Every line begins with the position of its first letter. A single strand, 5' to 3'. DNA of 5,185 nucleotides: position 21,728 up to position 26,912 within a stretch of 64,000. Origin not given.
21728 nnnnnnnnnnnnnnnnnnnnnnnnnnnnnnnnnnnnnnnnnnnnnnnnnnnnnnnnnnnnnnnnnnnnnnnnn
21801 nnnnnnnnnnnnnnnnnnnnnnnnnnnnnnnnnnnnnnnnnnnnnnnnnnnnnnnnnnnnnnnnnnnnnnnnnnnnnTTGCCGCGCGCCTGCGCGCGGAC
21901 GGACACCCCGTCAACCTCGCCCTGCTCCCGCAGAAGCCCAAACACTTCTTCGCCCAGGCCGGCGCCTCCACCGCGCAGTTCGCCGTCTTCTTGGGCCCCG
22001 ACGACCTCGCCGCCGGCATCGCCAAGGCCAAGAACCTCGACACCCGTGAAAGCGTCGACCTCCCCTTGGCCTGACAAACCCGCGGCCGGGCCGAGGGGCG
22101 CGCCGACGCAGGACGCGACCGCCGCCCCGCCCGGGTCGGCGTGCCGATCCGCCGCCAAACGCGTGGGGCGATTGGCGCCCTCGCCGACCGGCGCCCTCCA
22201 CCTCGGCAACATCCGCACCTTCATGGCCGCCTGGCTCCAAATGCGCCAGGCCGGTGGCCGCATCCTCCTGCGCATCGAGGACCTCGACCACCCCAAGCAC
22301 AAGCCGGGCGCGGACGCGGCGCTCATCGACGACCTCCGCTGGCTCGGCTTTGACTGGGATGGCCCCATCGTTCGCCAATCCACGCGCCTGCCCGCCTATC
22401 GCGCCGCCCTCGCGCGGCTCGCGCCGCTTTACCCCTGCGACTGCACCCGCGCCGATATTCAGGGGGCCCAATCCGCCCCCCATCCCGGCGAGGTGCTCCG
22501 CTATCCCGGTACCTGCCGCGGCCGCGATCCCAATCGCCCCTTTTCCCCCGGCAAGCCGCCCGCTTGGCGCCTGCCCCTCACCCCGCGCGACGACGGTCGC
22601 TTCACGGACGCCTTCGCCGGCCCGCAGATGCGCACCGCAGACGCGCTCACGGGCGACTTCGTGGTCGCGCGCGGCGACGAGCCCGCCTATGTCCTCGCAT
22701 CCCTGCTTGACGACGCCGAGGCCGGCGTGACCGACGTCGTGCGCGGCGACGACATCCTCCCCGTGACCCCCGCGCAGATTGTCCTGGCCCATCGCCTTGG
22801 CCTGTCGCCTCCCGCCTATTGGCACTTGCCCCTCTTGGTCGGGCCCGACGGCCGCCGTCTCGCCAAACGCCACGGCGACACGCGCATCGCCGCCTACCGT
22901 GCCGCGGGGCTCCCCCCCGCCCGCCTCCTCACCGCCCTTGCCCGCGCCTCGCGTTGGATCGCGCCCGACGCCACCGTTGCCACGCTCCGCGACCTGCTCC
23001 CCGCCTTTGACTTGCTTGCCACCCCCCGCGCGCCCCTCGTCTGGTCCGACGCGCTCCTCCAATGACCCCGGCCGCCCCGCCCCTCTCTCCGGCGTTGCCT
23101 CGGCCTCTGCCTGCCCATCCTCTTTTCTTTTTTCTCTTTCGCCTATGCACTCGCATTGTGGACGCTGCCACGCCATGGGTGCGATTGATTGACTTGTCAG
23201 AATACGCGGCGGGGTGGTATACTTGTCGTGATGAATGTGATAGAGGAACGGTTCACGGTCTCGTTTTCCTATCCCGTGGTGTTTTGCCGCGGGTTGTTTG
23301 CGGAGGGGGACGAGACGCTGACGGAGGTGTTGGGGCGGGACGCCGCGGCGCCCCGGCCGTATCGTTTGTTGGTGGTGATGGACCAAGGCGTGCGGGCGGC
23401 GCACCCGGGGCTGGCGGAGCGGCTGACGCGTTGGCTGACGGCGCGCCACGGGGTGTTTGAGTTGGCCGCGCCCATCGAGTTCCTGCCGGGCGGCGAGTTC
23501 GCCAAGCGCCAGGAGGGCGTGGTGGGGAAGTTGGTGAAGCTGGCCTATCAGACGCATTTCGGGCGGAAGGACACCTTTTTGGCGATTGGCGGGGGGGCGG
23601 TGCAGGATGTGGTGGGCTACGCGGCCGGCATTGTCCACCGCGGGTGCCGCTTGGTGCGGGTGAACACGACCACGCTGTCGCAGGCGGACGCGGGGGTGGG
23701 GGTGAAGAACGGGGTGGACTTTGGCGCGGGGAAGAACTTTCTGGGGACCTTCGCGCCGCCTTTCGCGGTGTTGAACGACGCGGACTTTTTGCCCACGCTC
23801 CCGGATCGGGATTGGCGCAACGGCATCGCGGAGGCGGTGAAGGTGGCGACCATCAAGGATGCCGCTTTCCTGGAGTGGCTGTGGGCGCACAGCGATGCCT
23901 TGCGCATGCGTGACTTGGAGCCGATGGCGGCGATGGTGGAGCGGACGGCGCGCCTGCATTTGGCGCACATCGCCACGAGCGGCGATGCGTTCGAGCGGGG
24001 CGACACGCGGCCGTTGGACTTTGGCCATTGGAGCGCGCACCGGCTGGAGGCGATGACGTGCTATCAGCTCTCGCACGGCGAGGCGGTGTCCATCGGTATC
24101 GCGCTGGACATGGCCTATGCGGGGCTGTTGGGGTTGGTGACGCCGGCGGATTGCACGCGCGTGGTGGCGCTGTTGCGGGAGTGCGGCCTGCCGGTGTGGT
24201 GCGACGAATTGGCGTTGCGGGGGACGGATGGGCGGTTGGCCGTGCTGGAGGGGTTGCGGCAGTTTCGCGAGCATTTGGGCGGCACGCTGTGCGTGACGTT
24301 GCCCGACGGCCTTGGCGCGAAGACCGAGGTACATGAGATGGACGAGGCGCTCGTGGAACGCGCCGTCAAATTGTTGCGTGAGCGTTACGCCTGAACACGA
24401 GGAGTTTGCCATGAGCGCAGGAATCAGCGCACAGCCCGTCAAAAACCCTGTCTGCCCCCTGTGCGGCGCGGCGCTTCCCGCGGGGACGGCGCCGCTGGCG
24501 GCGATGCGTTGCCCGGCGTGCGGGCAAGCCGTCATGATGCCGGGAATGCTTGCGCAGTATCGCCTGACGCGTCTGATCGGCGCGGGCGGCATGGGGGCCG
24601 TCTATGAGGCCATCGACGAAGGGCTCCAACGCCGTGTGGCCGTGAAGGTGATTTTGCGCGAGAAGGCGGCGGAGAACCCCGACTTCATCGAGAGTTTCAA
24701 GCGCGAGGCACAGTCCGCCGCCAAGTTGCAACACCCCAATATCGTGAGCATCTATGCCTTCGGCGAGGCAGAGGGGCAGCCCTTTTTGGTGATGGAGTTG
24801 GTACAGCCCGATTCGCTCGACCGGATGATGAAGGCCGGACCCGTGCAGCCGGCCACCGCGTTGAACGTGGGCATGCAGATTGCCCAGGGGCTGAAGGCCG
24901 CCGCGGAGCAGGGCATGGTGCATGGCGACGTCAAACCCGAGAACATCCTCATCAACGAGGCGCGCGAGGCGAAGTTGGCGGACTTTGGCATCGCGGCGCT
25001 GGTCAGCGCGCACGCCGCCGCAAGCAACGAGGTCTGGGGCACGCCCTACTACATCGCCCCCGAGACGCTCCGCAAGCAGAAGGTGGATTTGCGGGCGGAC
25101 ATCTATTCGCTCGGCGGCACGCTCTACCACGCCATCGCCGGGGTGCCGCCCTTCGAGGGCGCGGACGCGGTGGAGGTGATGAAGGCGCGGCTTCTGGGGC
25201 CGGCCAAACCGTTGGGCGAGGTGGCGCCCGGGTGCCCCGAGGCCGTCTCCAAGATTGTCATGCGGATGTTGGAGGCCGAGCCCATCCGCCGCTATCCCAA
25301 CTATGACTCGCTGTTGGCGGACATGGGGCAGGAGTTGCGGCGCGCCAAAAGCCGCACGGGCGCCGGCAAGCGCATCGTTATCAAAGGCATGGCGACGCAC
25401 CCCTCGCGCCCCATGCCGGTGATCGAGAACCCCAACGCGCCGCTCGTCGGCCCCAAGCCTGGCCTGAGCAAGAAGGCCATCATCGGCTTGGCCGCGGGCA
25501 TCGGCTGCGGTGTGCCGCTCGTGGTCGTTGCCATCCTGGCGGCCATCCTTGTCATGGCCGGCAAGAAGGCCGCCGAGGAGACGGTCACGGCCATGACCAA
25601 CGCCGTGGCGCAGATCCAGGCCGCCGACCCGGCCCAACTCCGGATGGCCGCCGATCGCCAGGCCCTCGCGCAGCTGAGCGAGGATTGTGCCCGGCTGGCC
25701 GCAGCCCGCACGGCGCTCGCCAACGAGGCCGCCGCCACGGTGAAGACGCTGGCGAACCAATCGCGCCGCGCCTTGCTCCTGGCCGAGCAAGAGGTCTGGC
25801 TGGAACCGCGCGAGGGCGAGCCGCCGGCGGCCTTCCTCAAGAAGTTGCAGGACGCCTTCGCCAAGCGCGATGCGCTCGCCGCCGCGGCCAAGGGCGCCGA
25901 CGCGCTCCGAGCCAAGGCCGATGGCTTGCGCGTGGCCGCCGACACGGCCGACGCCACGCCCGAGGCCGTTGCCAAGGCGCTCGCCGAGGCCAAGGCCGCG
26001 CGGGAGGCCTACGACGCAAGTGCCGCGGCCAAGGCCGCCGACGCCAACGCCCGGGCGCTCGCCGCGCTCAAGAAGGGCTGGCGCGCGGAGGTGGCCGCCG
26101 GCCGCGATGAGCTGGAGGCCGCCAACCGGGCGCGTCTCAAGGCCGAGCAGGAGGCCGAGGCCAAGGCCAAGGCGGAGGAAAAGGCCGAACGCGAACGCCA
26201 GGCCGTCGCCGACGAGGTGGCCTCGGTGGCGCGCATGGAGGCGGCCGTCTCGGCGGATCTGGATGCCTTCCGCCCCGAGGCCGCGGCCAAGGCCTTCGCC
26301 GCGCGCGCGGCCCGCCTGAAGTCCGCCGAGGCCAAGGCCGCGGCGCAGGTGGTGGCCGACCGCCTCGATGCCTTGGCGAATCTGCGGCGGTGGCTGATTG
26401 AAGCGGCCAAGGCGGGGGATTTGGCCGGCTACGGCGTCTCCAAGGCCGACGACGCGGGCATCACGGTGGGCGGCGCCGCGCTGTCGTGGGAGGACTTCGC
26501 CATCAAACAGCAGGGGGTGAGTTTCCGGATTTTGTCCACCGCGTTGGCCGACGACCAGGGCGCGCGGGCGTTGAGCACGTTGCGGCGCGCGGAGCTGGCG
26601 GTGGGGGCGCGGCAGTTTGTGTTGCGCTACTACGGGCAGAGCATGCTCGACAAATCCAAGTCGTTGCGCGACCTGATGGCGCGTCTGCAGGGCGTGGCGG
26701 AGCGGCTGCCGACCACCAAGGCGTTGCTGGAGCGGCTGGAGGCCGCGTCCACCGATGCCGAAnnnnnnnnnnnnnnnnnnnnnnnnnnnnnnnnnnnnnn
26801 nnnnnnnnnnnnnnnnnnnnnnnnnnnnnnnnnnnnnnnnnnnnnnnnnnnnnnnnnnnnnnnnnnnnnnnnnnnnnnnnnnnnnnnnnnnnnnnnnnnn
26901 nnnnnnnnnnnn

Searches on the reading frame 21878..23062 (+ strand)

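Call 20: search_protein_families(library=pfam, proteins=[window:21878-23062:+], max_evalue=0.00001)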
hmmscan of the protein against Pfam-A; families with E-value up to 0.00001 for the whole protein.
window:21878-23062:+ (395 aa): 1 family
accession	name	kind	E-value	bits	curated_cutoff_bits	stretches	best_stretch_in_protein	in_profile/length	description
PF00749.27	tRNA-synt_1c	-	4.2e-37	128.2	23.4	1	98-357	5-275/314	tRNA synthetases class I (E and Q), catalytic domain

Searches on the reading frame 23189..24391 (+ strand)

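Call 20: search_protein_families(library=pfam, proteins=[window:23189-24391:+], max_evalue=0.00001)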
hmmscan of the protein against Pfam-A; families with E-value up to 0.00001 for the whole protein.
window:23189-24391:+ (401 aa): 2 families
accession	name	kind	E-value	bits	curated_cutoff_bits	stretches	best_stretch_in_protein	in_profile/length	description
PF01761.26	DHQ_synthase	-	6.7e-31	106.8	24.2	1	99-210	4-114/115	3-dehydroquinate synthase N-terminal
PF24621.2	DHQS_C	-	1.8e-30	106.2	27.6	1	212-342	1-130/144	3-dehydroquinate synthase C-terminal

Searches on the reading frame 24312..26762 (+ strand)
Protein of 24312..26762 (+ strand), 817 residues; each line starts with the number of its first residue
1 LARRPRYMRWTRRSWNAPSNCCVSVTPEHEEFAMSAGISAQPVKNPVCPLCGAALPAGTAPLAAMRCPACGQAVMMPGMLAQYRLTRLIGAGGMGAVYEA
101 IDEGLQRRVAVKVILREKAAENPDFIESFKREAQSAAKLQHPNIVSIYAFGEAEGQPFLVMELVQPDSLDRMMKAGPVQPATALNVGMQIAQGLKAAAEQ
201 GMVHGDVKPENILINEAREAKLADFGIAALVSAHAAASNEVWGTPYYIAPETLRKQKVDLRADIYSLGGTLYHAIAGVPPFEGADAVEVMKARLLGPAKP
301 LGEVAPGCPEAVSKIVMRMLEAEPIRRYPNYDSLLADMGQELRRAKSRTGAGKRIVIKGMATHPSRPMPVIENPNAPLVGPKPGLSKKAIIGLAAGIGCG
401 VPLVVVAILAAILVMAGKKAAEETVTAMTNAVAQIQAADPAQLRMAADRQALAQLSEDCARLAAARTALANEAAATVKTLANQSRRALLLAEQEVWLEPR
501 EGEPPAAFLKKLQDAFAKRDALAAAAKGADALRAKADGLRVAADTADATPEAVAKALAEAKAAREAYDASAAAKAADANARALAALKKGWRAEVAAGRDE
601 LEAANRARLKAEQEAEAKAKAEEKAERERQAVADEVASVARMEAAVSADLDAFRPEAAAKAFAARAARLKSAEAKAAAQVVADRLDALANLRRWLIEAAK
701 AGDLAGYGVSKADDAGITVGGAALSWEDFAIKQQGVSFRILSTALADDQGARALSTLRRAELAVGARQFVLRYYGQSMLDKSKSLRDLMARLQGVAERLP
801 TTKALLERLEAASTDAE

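Call 20: search_protein_families(library=pfam, proteins=[window:24312-26762:+], max_evalue=0.00001)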
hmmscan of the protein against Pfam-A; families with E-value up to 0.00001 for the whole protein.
window:24312-26762:+ (817 aa): 2 families
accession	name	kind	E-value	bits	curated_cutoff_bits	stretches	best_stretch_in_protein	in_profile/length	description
PF00069.31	Pkinase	-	3.8e-49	167.9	31.7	1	83-328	1-252/263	Protein kinase domain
PF07714.23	PK_Tyr_Ser-Thr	-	6e-34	117.9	23.1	1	85-327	3-248/258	Protein tyrosine and serine/threonine kinase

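Call 91: search_protein_families(library=padloc, proteins=[window:24312-26762:+], max_evalue=0.001)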
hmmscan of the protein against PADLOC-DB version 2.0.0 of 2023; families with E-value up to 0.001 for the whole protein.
window:24312-26762:+ (817 aa): 33 families (the best 25 are shown)
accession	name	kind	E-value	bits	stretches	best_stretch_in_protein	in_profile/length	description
PDLC04053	PD-T4-6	-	3.2e-77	258.1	1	78-345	6-275/311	-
PDLC04042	PD-T4-6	-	3.4e-77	258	1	81-345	9-276/292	-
PDLC04054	PD-T4-6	-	3.5e-73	245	1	79-374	8-304/347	-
PDLC04039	PD-T4-6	-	3.4e-72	241.9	1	79-347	12-280/458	-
PDLC04060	PD-T4-6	-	1.5e-71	239.7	1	79-339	6-267/486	-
PDLC04061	PD-T4-6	-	2.6e-67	226.5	1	81-441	16-405/510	-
PDLC04043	PD-T4-6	-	8.3e-67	224.2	1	81-618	15-434/452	-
PDLC04057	PD-T4-6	-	1.4e-66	223.3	1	81-436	8-365/443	-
PDLC04138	mad6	-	5.6e-66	221.8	1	82-338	52-310/659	mads_6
PDLC04047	PD-T4-6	-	8e-62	207.2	1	79-349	8-280/327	-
PDLC04041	PD-T4-6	-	1.8e-55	187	1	59-477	7-352/443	-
PDLC04040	PD-T4-6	-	6.8e-55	184.8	1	88-342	1-266/547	-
PDLC04064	PD-T4-6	-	8.1e-54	181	1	81-337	20-276/369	-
PDLC04048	PD-T4-6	-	1.1e-53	180.9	1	82-346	11-277/354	-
PDLC04050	PD-T4-6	-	1.6e-52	177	1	80-338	62-323/480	-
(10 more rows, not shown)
